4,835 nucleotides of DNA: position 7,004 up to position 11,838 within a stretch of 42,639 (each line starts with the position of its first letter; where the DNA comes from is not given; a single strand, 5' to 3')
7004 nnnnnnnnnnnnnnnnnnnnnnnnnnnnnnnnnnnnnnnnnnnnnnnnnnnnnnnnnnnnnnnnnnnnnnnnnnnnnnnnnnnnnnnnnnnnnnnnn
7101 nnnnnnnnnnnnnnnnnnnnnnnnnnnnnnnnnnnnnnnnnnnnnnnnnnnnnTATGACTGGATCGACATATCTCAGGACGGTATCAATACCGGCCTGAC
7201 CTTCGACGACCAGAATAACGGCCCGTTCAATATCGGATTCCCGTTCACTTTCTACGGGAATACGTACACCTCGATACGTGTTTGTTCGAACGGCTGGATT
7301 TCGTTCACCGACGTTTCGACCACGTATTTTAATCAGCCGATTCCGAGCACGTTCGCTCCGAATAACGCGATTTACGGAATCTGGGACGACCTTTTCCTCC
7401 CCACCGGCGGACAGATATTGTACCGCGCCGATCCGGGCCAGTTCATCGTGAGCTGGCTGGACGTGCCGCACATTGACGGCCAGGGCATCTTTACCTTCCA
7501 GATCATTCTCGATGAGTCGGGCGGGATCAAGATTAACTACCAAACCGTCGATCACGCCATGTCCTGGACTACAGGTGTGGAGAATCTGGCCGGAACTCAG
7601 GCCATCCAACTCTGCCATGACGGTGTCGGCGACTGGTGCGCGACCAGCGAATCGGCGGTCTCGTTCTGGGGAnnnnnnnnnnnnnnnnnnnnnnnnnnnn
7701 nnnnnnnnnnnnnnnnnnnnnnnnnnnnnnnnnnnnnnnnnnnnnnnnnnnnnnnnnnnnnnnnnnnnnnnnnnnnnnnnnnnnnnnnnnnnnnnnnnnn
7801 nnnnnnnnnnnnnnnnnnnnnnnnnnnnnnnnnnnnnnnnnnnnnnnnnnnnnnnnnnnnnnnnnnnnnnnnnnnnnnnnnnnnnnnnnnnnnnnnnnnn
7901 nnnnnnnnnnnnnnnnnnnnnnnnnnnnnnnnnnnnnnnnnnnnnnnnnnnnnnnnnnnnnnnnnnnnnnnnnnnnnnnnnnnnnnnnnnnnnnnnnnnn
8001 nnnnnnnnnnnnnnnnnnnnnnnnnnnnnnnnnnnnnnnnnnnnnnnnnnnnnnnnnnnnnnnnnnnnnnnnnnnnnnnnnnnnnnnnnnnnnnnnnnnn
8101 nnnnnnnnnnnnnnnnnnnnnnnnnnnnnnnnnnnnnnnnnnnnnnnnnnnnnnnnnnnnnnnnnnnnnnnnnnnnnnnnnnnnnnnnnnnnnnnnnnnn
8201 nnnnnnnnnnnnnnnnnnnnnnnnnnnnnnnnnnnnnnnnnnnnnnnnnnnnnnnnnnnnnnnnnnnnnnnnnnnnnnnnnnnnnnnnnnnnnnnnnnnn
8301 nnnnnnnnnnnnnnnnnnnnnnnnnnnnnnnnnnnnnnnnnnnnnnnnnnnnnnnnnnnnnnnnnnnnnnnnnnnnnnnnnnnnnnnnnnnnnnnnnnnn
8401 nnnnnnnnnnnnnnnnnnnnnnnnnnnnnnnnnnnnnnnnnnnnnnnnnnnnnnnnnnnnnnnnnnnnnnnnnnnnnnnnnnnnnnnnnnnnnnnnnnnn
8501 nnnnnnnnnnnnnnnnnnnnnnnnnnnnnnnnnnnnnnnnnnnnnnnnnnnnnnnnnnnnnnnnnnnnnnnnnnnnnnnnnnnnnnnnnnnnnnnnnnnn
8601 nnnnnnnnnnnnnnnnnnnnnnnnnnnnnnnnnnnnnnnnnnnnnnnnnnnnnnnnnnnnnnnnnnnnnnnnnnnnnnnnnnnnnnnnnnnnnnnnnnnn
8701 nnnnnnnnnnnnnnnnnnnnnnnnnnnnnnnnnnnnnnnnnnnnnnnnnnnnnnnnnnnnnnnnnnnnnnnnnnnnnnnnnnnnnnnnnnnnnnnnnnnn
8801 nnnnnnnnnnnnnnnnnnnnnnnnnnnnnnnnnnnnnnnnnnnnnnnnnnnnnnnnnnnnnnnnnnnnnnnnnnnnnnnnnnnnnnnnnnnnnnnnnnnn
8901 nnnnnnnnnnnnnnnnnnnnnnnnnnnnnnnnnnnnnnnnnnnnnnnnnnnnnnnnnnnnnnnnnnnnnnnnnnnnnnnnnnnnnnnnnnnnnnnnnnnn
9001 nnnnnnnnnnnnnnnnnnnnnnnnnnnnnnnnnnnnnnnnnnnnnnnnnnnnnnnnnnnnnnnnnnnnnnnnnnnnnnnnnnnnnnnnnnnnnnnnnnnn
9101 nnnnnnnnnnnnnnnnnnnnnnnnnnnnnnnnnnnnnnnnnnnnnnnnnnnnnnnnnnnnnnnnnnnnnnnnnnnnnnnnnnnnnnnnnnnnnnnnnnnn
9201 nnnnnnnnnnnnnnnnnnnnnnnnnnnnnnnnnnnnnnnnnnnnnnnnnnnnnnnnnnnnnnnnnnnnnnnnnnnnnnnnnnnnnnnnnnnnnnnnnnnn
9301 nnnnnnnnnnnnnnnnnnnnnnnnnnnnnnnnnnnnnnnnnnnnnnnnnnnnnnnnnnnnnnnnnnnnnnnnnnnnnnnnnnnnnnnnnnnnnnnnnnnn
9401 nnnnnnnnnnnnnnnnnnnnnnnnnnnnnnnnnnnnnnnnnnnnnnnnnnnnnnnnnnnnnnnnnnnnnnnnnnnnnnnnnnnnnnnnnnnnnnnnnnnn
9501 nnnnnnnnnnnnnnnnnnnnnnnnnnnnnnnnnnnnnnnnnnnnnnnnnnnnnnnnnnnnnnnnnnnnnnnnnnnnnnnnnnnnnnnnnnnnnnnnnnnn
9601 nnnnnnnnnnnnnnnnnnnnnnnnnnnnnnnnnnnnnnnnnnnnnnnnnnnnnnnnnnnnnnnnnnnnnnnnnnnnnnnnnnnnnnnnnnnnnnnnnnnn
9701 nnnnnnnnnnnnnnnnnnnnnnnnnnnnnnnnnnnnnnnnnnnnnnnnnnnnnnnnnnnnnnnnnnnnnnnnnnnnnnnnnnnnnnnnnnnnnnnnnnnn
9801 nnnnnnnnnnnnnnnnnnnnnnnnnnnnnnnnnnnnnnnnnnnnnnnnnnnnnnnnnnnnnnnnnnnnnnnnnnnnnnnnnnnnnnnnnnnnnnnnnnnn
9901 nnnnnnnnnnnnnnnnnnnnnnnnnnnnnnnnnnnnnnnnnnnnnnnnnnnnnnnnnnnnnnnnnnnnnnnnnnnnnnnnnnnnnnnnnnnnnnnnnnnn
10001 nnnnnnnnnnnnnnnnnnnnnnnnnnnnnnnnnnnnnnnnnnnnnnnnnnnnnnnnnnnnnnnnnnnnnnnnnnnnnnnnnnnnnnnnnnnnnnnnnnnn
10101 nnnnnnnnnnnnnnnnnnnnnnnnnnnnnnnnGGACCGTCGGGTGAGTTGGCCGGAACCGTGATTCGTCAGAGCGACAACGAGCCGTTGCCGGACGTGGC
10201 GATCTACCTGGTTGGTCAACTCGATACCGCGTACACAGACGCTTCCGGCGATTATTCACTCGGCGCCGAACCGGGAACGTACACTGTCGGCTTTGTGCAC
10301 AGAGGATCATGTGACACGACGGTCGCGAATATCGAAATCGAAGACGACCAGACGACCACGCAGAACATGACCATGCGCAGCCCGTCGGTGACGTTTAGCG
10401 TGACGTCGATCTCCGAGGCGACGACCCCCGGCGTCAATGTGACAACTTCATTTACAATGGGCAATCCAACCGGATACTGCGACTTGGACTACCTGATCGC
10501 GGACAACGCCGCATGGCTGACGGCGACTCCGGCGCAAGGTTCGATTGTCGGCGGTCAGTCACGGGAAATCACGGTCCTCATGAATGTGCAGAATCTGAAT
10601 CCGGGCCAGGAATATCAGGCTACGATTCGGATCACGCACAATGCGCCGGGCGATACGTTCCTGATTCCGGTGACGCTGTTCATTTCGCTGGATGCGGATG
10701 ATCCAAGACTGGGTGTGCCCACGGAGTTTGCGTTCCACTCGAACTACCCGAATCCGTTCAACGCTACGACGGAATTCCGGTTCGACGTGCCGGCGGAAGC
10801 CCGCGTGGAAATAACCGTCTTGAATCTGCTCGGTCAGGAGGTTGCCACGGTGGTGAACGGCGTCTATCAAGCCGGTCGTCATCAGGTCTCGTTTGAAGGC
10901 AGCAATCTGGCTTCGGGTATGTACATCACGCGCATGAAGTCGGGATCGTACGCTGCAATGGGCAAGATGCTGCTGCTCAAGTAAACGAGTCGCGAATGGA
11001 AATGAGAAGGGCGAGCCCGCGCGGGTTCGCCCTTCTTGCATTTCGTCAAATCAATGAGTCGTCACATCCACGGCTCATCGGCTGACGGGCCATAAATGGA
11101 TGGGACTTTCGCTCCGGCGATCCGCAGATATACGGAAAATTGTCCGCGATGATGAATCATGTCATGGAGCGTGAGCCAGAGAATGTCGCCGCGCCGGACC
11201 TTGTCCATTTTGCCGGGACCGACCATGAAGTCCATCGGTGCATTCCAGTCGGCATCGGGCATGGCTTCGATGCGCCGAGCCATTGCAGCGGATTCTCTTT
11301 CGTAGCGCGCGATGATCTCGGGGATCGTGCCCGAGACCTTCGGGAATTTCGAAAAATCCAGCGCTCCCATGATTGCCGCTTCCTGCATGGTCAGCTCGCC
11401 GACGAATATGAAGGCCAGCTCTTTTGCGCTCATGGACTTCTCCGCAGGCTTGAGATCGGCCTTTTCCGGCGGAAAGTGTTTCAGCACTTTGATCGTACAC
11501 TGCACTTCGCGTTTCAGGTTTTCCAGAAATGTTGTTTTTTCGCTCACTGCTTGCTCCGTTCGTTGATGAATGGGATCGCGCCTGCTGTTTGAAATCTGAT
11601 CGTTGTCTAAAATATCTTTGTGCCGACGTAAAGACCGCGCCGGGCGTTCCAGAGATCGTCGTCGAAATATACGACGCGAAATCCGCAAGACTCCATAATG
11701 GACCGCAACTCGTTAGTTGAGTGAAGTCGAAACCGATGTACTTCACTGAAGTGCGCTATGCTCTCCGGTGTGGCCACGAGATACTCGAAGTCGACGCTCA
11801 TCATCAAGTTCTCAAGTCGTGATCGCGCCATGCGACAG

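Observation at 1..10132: A bacterial module with NIDO-like motifs, four copies across two divergent secreted-protein genes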

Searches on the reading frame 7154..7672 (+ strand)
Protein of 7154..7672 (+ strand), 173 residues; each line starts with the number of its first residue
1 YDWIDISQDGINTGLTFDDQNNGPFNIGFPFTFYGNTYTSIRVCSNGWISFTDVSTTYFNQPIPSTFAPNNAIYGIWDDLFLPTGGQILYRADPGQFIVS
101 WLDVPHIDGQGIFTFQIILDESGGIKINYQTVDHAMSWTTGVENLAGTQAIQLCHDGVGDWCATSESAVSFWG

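Call 29: search_solved_structures(query=A2, max_evalue=10, show_alignments=3)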
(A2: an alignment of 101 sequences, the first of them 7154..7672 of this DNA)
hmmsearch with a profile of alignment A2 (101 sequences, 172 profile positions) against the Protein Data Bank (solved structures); distinct sequences matched with E-value up to 10: 2.
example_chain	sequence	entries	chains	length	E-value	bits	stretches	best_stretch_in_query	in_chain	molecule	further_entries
8gl6_D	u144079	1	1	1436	8e-18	67.9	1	12-151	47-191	RemA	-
5odu_A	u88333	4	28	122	0.88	12.4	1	39-119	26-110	PllA | PIIA | Uncharacterized protein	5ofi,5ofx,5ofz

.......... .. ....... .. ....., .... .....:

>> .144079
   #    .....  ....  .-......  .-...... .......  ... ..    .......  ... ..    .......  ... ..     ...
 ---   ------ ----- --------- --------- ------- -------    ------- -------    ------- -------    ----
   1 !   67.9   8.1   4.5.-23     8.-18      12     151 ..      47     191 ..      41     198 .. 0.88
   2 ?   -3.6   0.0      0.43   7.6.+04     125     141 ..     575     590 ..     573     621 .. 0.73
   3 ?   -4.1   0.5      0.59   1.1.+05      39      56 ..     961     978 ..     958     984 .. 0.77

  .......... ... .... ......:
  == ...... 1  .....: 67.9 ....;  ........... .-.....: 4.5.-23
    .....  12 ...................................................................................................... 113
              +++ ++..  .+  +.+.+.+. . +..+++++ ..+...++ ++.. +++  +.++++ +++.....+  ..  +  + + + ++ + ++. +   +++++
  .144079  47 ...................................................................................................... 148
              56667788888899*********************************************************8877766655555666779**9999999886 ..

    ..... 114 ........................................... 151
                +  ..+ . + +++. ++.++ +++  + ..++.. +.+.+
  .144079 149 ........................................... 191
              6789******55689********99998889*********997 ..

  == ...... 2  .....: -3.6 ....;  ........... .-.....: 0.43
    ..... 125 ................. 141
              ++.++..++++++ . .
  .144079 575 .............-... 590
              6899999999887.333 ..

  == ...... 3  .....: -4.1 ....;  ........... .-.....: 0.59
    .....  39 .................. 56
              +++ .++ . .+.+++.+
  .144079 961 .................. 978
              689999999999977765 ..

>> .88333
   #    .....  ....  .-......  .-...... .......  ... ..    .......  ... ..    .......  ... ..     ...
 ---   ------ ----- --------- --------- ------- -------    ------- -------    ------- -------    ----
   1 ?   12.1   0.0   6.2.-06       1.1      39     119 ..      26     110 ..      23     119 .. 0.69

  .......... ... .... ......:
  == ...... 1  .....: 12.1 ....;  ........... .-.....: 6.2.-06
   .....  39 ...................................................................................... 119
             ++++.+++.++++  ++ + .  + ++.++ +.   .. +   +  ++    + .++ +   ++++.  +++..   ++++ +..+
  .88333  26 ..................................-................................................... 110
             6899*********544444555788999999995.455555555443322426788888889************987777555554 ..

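Call 30: search_protein_families(library=pfam, alignment_id=A2, max_evalue=0.01)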
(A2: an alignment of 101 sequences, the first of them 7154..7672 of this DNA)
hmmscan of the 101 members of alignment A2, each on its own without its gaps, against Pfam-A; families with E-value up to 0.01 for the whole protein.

A. member 1, window:7154-7672:+ (173 aa): 1 family
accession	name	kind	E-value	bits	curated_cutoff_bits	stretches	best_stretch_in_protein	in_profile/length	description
PF06119.19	NIDO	-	1.4e-06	28.9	25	1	40-93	2-53/186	Nidogen-like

B. families by the number of members that match (of 101 scanned): 3 families
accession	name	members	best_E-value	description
PF06119.19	NIDO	82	1.6e-12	Nidogen-like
PF01130.27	CD36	1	0.0019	CD36 family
PF11763.13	DIPSY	1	0.0087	Cell-wall adhesin ligand-binding C-terminal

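Call 32: predict_structure(alignment_id=A2)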
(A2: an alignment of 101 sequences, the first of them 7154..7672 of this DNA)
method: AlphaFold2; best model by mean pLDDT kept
length: 173 residues; sequences in the alignment: 101
mean_pLDDT: 96.3   pTM: 0.92
mean pLDDT of the five models: 96.3, 96.2, 96.1, 95.9, 95.9
residues with pLDDT >= 90: 161; 70-90: 11; 50-70: 1; < 50: 0
segments of 3 or more residues with pLDDT < 50: none
pLDDT, mean of each block of 10 residues (from residue 1): 98 97 98 98 98 90 97 97 98 98 95 98 98 90 98 96 97 87
secondary structure, 60 per line:
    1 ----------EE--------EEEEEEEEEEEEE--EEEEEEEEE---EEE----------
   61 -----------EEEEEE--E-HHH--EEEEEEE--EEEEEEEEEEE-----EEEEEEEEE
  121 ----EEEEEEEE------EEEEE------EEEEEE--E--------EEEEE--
elements in order: E21-33 E36-44 E48-50 E72-77 E87-93 E96-106 E112-120 E125-132 E139-143 E150-155 E167-171

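Call 34: fold_search(model_id=the predicted structure, library=pdb)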
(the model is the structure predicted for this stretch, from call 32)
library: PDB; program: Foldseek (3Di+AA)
matches with E <= 10: 287; with E <= 0.001: 0
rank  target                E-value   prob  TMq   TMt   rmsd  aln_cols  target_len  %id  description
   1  2hkd                  3.7e-01  0.05  0.14  0.09  17.9       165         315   13  The crystal structure of engineered OSPA (released 2006-11-21)
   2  6t68_A                5.7e-01  0.01  0.11  0.10  18.8       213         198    9  Crystal structure of Trypanosoma brucei Morn1 (released 2020-11-18)
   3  9fqr_MS               7.9e-01  0.06  0.20  0.16  15.6       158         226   11  96-nm repeat of axonemal doublet microtubules from bovine sperm (released 2025-03-26)
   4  9byf_A                7.9e-01  0.02  0.14  0.13  16.8       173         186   13  Fab 212-55 in complex with OspA (released 2025-08-27)
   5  8dlr_A                8.3e-01  0.02  0.14  0.10  18.6       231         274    9  Cryo-EM structure of SARS-CoV-2 Gamma (P.1) spike protein in complex with Fab 4-8 (focused refinement of NTD and 4-8) (released 2022-08-31)
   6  5z1o_A                8.8e-01  0.02  0.13  0.09  19.4       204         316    9  Crystal structure of an OspA mutant (released 2019-01-02)
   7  6sh9_B                9.2e-01  0.10  0.23  0.05   8.8       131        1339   10  EngBF DARPin Fusion 4b D12 (released 2019-11-06)
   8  9k7m_A                1.1e+00  0.05  0.15  0.10  15.2       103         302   14  Coprinopsis cinerea GH131 protein CcGH131B E161A in complex with cellobiose (released 2024-11-06)
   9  2i5z                  1.1e+00  0.02  0.13  0.11  17.7       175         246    9  The crystal structure of OspA mutant (released 2007-07-10)
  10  2fkg                  1.1e+00  0.01  0.13  0.09  20.1       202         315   11  The Crystal Structure of Engineered OspA (released 2006-11-21)
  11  6t4d                  1.1e+00  0.01  0.11  0.10  17.1       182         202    9  Crystal structure of Plasmodium falciparum Morn1 (released 2020-11-18)
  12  3cka_B                1.3e+00  0.02  0.15  0.10  17.4       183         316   11  The crystal structure of OspA mutant (released 2009-03-17)
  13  1osp_O                1.3e+00  0.02  0.12  0.10  16.9       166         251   11  CRYSTAL STRUCTURE OF OUTER SURFACE PROTEIN A OF BORRELIA BURGDORFERI COMPLEXED WITH A MURINE MONOCLONAL ANTIBODY FAB (released 1997-04-21)
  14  6t4r_AAA              1.4e+00  0.01  0.10  0.09  23.2       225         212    9  Crystal structure of Trypanosoma brucei Morn1 (released 2020-11-18)
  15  1yqf_C                1.5e+00  0.13  0.21  0.20  11.9        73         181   15  Hypothetical protein from leishmania major unknown function sequence homologue to human p32 protein (released 2005-02-22)
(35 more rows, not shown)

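Call 69: fold_search(model_id=the predicted structure, library=viral)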
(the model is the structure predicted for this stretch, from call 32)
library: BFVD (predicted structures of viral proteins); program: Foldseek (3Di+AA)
matches with E <= 10: 347; with E <= 0.001: 5
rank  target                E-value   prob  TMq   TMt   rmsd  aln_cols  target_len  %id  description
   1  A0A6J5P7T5            5.5e-10  1.00  0.73  0.26   2.0       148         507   30  Uncharacterized protein [uncultured Caudovirales phage]
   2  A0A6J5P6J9            6.1e-05  1.00  0.59  0.23   7.1       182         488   18  Uncharacterized protein [uncultured Caudovirales phage]
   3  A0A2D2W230            1.6e-04  1.00  0.67  0.30   4.3       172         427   17  (no name in the UniProt tables at hand)
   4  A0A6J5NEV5            5.2e-04  1.00  0.47  0.12   8.4       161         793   22  TerB_like domain containing protein [uncultured Caudovirales phage]
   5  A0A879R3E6            9.0e-04  1.00  0.60  0.38   6.8       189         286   14  Uncharacterized protein [Synechococcus phage S-SRM01]
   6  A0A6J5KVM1            1.7e-03  1.00  0.60  0.25   5.0       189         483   21  Uncharacterized protein [uncultured Caudovirales phage]
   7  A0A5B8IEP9            2.6e-03  1.00  0.43  0.09  14.2       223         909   12  Uncharacterized protein [Mimiviridae sp. ChoanoV1]
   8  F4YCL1                3.8e-03  1.00  0.56  0.25   5.7       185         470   16  (no name in the UniProt tables at hand)
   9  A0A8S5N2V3            5.9e-03  0.95  0.40  0.13  12.4       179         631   16  Leucine rich repeat protein (Fragment) [Siphoviridae sp. ctv0N24]
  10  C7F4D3                7.3e-03  1.00  0.55  0.15   7.3       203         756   16  (no name in the UniProt tables at hand)
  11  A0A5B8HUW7            9.5e-03  0.99  0.50  0.10  10.9       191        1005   10  Uncharacterized protein [Mimiviridae sp. ChoanoV1]
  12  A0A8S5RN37            1.1e-02  0.93  0.41  0.10  12.1       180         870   18  Leucine rich repeat protein (Fragment) [virus sp. ctEfN2]
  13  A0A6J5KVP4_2          4.7e-02  0.89  0.47  0.12  10.4       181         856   14  Regulator of chromosome condensation, RCC1 [uncultured Caudovirales phage]
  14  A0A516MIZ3            2.8e-01  0.21  0.24  0.30  11.2       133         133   13  (no name in the UniProt tables at hand)
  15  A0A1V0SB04            3.8e-01  0.06  0.17  0.10  18.6       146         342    9  Uncharacterized protein [Catovirus CTV1]
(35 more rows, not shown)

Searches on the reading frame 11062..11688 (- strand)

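Call 31: search_protein_families(library=pfam, proteins=[window:11062-11688:-], max_evalue=0.00001)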
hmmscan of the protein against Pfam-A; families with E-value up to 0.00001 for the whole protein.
window:11062-11688:- (208 aa): 2 families
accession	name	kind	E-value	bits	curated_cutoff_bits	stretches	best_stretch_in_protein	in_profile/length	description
PF05163.17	DinB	-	3.5e-12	47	23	1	53-204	7-158/165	DinB family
PF12867.12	DinB_2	-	8.6e-06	26.7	24.8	0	116-183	66-127/128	DinB superfamily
